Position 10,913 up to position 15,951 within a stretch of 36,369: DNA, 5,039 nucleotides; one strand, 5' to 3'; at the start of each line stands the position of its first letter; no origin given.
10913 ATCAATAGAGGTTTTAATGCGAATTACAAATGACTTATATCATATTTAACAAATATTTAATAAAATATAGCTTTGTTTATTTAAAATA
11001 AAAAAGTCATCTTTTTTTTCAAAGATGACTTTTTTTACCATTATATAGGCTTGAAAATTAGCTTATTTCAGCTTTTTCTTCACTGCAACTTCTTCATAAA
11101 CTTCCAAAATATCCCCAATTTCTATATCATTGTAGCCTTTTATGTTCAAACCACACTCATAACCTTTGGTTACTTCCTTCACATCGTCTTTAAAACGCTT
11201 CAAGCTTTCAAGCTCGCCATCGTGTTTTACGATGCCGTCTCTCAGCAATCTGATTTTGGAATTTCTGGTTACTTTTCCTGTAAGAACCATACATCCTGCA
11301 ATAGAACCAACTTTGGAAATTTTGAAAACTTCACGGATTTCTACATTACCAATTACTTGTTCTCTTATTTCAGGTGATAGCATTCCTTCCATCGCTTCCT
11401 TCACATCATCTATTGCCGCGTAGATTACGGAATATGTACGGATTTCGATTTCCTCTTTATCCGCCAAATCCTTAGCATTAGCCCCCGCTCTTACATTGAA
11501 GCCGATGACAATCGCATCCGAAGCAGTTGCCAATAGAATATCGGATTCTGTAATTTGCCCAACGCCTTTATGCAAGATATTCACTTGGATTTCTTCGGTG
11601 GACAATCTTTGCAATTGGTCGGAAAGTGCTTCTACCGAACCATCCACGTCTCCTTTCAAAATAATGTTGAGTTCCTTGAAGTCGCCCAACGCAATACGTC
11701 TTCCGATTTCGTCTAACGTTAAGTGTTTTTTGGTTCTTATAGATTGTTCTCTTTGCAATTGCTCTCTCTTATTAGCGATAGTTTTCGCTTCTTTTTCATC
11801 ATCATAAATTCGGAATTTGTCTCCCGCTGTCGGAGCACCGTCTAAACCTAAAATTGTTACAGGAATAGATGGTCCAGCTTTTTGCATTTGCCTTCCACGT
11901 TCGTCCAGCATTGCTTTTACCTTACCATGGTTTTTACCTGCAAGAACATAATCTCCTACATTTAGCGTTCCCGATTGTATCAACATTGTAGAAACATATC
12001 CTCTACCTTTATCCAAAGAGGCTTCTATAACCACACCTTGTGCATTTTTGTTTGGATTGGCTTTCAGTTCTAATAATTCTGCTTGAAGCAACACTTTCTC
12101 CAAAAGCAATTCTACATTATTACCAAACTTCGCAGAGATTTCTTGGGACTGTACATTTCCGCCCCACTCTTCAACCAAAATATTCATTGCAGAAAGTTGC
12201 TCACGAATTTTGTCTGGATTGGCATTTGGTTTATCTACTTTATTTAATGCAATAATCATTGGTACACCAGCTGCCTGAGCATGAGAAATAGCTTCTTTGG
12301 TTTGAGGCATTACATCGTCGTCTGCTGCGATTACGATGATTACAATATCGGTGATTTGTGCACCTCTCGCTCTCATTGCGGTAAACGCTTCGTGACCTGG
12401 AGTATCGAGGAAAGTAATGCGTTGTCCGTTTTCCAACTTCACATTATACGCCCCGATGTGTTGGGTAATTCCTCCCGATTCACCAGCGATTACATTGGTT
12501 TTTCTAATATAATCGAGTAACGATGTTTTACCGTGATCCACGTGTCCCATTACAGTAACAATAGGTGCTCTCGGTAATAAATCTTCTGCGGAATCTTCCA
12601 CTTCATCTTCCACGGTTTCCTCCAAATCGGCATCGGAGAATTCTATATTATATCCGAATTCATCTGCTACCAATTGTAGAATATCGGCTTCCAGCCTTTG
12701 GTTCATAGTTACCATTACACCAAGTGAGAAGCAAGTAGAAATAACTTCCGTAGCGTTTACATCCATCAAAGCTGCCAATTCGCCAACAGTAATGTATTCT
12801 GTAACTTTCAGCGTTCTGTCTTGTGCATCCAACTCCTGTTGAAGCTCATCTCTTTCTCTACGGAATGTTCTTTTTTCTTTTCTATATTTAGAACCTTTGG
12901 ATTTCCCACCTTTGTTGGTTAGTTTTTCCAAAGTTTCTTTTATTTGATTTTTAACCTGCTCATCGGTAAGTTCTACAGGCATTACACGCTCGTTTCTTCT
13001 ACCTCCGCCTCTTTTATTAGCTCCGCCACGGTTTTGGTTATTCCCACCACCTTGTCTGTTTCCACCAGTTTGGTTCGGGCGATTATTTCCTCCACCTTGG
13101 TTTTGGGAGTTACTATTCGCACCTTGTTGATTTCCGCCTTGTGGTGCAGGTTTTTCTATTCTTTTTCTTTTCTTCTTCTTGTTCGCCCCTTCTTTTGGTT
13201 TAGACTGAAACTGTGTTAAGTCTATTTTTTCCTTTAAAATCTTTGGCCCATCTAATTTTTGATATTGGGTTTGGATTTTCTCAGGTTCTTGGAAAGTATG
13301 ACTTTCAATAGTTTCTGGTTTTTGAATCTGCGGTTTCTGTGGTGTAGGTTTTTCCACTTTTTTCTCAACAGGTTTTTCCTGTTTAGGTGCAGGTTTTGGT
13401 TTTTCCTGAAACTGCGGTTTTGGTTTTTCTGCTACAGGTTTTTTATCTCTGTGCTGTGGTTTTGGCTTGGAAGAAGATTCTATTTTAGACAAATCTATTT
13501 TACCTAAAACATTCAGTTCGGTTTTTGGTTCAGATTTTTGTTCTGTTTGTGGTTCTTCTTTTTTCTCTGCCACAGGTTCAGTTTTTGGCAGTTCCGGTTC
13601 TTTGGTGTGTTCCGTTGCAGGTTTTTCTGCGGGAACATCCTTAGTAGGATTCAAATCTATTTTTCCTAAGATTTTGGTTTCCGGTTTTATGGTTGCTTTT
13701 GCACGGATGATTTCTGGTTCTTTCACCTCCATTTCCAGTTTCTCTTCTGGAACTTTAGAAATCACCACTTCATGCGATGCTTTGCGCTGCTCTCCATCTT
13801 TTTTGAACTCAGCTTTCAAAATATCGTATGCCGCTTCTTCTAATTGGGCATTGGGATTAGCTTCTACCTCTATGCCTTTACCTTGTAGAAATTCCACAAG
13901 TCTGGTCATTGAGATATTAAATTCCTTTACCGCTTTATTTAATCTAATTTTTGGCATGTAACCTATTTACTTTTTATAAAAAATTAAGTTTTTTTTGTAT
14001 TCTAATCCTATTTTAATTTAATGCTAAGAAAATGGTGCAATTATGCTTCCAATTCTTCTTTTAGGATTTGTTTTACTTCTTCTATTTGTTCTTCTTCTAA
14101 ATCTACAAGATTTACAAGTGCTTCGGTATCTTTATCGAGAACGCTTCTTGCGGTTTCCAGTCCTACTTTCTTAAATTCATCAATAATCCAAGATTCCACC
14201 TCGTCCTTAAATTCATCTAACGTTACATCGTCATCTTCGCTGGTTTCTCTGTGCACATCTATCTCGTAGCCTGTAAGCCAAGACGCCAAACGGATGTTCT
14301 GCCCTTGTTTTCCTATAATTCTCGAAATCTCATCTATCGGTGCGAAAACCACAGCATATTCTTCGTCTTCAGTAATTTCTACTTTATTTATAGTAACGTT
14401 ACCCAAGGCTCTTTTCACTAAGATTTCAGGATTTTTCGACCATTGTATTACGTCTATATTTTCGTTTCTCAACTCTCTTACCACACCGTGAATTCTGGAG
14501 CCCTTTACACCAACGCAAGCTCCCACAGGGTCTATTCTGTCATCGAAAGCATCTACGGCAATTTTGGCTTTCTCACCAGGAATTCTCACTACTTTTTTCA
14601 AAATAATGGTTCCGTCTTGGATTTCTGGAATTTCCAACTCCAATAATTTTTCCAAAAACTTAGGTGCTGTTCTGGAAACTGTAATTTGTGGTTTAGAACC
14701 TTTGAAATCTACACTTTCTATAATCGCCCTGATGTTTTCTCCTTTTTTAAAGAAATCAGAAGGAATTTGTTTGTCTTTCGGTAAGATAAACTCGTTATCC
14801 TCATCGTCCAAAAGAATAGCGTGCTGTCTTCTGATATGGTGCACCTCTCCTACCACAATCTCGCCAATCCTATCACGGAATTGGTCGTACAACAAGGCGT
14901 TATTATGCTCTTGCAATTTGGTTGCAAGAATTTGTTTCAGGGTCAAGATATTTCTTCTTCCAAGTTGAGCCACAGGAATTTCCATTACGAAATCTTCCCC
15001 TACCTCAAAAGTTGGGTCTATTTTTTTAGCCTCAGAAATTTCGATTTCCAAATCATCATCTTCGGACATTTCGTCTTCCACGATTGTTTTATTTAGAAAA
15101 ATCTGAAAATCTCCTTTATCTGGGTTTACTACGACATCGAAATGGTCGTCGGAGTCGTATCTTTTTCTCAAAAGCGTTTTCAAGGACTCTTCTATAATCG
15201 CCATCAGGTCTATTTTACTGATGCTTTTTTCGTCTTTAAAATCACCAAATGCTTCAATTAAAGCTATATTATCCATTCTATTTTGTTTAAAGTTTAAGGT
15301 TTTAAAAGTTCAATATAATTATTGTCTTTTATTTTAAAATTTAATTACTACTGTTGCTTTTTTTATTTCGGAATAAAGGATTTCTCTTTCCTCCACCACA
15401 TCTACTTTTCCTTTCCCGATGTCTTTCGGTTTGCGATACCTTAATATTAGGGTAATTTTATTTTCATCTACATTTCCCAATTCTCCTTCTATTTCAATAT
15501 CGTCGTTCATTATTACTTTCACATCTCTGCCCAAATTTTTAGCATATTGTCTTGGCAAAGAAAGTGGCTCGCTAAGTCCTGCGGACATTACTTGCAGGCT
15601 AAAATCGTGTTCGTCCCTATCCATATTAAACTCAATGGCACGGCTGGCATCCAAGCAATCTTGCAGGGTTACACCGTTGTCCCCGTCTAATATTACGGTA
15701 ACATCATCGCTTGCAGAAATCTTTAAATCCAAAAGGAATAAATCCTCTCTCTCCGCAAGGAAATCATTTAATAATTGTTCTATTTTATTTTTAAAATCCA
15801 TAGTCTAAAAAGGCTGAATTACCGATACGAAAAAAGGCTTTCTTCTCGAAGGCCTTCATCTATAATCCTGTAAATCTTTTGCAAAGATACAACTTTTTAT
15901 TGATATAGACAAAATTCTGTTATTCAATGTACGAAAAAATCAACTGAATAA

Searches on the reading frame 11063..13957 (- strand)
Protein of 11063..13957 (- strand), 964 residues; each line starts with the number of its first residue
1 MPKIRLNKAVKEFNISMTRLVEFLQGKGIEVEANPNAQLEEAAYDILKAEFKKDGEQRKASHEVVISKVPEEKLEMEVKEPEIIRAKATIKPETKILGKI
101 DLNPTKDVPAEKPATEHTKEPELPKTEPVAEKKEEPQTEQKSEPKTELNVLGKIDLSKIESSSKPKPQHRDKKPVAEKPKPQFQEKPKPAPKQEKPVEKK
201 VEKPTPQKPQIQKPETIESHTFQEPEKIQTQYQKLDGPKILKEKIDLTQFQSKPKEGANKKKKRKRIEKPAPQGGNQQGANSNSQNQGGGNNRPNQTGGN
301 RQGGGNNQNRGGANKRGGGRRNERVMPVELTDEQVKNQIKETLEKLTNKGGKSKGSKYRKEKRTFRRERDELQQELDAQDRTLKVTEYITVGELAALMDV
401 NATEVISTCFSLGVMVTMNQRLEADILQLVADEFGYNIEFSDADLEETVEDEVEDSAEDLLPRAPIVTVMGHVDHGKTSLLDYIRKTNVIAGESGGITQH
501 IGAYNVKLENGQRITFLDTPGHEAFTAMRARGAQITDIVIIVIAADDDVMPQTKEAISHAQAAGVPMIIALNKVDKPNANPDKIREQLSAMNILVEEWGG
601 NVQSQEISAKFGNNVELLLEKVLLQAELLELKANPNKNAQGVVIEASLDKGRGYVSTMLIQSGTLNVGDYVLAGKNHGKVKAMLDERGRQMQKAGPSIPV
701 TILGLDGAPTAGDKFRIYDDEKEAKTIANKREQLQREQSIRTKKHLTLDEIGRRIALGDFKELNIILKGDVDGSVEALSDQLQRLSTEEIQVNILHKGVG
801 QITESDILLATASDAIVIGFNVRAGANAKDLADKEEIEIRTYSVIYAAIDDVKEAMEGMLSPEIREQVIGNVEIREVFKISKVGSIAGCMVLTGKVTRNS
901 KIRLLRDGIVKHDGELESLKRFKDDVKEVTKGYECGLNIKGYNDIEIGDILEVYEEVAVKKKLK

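Call 54: search_protein_families(library=pfam, proteins=[window:11063-13957:-], max_evalue=0.00001)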
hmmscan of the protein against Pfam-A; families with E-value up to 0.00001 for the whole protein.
window:11063-13957:- (964 aa): 6 families
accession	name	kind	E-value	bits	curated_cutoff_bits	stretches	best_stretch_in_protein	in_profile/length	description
PF11987.13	IF-2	-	1.6e-41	141.3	27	1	738-853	2-117/117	Translation-initiation factor 2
PF00009.33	GTP_EFTU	-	1.4e-32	113.3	26.5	1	465-623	4-183/188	Elongation factor Tu GTP binding domain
PF22042.2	EF-G_D2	-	4.3e-28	97.7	27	1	639-715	2-81/84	Elongation factor G domain 2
PF04760.21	IF2_N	-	2.5e-18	66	25.3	1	386-436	1-52/53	Translation initiation factor IF-2, N-terminal region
PF03144.31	GTP_EFTU_D2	-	1.3e-13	51.6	30.3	1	884-951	1-72/73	Elongation factor Tu domain 2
PF01926.29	MMR_HSR1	-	8.7e-12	45.6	21.9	1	467-573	2-113/113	50S ribosome-binding GTPase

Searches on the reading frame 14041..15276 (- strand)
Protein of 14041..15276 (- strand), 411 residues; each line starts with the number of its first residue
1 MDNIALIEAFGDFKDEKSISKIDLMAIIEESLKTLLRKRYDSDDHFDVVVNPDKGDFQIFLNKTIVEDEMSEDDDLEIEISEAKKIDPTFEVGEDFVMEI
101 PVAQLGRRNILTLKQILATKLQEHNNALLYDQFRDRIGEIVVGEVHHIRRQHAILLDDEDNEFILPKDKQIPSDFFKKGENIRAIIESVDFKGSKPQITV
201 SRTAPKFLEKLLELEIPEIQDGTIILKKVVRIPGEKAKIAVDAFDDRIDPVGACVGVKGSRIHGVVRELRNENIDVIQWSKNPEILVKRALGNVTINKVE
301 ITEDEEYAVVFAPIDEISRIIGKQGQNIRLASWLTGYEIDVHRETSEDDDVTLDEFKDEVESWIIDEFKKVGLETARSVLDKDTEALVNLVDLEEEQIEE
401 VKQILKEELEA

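Call 54: search_protein_families(library=pfam, proteins=[window:14041-15276:-], max_evalue=0.00001)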
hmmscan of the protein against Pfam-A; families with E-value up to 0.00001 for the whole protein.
window:14041-15276:- (411 aa): 3 families
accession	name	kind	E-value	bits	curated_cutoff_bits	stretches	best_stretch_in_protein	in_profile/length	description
PF08529.16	NusA_N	-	3.3e-28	98.7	23.8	1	6-125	2-117/119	NusA N-terminal domain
PF13184.12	KH_5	-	1.9e-24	86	27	1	233-301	1-69/69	NusA-like KH domain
PF23095.1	KH_NusA_C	-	9.7e-07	29.2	34.2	1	316-342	9-35/59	Transcription termination/antitermination protein NusA, KH domain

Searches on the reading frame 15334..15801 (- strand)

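Call 55: search_protein_families(library=ncbifam, proteins=[window:15334-15801:-], max_evalue=0.00001)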
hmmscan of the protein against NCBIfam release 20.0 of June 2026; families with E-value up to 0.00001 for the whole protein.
window:15334-15801:- (155 aa): 17 families
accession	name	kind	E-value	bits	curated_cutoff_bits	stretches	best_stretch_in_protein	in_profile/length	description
NF002531.0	PRK02001.1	equivalog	3.5e-57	192.5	123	1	3-155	2-154/154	ribosome assembly cofactor RimP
NF000930.0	PRK00092.2-2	equivalog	2.6e-17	63.2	150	1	6-155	8-153/179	ribosome maturation factor RimP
NF011234.0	PRK14641.1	equivalog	8.5e-13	48.5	151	1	9-144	11-162/173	ribosome maturation factor RimP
NF011232.0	PRK14639.1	equivalog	7e-10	39.4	193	1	36-119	31-117/141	ribosome maturation factor RimP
NF000927.0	PRK00092.1-1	equivalog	8.3e-10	39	162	1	32-120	35-130/151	ribosome maturation factor RimP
NF000936.0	PRK00092.4-1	equivalog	2.2e-09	37.7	205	1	35-118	33-119/142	ribosome maturation factor RimP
NF000928.0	PRK00092.1-2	equivalog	7.5e-09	35.8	163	1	22-123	23-136/158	ribosome maturation factor RimP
NF011231.0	PRK14638.1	equivalog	3e-08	33.6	188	1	36-119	41-128/150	ribosome maturation factor RimP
NF000937.0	PRK00092.4-3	equivalog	5.4e-08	33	287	1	5-118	10-129/161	ribosome maturation factor RimP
NF011230.0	PRK14637.1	equivalog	1.5e-07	31.2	159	1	30-119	36-128/152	ribosome maturation factor RimP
NF011241.0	PRK14647.1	equivalog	1.6e-07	31.2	210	1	5-102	8-110/159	ribosome maturation factor RimP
NF011233.0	PRK14640.1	equivalog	2.3e-07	30.9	268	1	33-120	36-130/152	hypothetical protein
NF011228.0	PRK14635.1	equivalog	4.7e-06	26.6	137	1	5-133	6-145/162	ribosome maturation factor RimP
NF000934.0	PRK00092.3-1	equivalog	5.4e-06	26.8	175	1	34-120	39-132/153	ribosome maturation factor RimP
NF011239.0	PRK14645.1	equivalog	7e-06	26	149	1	41-119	49-129/154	ribosome maturation factor RimP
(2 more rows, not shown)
